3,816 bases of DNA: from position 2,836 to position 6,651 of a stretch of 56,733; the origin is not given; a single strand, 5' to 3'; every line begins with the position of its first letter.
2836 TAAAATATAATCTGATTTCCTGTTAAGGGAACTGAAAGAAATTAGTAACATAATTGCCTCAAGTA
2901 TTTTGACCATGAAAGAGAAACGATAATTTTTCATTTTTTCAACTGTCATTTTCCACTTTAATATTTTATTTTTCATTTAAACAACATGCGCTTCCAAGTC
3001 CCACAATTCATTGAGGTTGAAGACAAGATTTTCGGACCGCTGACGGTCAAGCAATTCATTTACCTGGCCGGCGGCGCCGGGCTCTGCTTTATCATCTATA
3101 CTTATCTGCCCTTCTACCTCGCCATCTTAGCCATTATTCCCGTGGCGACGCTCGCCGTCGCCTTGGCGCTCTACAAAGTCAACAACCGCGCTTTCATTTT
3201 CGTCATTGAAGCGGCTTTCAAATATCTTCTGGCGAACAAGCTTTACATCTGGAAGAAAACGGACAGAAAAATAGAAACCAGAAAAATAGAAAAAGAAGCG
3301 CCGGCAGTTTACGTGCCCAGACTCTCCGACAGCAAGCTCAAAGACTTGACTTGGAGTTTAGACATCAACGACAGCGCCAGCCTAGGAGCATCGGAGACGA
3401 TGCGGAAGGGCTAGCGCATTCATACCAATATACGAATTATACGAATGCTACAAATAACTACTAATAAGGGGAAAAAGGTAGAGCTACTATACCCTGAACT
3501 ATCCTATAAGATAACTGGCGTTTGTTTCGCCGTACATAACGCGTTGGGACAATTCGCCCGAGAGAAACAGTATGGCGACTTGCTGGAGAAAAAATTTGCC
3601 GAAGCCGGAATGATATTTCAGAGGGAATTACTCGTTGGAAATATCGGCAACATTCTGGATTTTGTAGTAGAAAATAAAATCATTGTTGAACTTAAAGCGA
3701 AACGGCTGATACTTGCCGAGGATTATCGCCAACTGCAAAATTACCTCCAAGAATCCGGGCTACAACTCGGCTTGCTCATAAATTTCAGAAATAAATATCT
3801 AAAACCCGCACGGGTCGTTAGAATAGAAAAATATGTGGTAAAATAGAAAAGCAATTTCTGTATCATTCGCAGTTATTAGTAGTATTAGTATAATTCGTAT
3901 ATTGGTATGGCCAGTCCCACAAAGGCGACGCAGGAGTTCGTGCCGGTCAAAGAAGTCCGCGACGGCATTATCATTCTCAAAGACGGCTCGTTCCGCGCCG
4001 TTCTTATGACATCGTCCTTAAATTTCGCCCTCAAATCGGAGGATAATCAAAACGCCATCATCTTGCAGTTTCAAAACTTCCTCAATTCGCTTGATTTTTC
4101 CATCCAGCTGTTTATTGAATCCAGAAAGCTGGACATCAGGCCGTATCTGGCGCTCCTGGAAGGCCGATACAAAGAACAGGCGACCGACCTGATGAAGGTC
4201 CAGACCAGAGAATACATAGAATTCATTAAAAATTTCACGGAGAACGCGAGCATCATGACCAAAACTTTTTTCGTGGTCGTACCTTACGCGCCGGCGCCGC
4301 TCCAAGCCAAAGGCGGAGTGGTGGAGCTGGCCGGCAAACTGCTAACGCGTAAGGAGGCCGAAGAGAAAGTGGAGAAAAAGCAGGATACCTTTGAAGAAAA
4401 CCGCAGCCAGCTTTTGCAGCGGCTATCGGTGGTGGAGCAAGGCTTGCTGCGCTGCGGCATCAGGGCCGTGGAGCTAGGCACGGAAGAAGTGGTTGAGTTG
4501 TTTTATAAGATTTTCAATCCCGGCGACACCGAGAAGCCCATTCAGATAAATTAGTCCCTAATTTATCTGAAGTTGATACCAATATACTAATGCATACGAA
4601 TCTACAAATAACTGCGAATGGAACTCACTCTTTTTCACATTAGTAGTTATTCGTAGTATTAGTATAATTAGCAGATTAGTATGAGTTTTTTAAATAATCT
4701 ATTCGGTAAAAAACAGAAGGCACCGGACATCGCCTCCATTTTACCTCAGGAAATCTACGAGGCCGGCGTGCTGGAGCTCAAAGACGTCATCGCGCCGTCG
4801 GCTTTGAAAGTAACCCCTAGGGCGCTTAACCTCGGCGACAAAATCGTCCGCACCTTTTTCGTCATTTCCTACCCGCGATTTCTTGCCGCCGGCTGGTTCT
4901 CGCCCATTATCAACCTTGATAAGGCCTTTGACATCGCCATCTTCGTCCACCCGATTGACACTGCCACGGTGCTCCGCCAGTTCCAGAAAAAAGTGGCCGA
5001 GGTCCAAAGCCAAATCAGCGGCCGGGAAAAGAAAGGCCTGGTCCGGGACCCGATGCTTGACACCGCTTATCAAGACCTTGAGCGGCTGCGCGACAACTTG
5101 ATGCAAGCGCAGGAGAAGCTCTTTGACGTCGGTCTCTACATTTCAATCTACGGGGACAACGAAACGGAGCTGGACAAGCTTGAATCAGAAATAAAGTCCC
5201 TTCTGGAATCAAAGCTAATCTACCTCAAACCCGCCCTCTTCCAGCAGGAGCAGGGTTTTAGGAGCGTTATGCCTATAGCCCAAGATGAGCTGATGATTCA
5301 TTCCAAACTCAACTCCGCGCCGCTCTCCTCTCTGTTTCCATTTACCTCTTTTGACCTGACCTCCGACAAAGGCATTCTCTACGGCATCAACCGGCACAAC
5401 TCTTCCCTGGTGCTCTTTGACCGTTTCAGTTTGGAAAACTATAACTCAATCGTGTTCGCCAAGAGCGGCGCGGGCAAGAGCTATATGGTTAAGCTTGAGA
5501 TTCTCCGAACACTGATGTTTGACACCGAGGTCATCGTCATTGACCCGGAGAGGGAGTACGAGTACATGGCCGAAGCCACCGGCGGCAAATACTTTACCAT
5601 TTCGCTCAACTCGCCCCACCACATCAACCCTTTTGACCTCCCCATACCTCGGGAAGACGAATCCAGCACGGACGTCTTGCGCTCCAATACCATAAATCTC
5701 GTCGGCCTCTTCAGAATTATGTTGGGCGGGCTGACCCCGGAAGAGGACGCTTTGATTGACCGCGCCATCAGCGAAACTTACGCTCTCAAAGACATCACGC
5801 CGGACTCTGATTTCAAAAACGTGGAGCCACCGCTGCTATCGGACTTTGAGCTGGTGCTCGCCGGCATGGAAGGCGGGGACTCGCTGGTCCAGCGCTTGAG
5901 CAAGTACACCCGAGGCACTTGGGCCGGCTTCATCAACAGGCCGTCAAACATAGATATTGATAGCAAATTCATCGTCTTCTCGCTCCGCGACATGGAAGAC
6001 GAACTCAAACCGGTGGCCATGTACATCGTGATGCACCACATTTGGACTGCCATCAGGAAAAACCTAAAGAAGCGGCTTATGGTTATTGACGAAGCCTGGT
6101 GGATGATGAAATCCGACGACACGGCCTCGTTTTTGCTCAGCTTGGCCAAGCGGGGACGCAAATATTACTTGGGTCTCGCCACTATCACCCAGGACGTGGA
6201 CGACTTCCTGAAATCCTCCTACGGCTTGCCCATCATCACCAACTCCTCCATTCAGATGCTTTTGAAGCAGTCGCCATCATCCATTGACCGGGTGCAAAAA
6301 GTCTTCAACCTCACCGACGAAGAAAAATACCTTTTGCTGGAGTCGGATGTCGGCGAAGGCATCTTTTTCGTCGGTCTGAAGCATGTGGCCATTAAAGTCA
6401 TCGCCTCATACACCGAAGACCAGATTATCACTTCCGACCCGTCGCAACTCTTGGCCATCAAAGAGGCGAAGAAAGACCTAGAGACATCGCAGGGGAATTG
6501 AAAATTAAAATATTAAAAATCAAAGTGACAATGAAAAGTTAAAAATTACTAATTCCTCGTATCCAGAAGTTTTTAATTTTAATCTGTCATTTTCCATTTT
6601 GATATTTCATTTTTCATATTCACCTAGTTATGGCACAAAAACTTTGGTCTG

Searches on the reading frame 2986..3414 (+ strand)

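Call 62: search_protein_families(library=pfam, proteins=[window:2986-3414:+], max_evalue=0.00001)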
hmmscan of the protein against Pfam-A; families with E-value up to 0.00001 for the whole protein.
window:2986-3414:+ (142 aa): 1 family
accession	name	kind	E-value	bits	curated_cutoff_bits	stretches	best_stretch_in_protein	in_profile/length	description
PF12666.12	PrgI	-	8.3e-10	39.5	27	1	9-85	6-82/91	PrgI family protein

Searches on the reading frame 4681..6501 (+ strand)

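Call 62: search_protein_families(library=pfam, proteins=[window:4681-6501:+], max_evalue=0.00001)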
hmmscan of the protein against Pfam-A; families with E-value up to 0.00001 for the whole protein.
window:4681-6501:+ (606 aa): 3 families
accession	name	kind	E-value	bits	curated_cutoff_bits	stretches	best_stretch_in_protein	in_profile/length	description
PF19044.6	P-loop_TraG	-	7.5e-29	101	25.8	1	251-553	27-343/413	TraG P-loop domain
PF12846.13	AAA_10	-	5.2e-13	49.2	27.5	1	440-518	215-291/362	AAA-like domain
PF01935.23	DUF87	-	1.3e-07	32.4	23.2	1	258-321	28-93/220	Helicase HerA, central domain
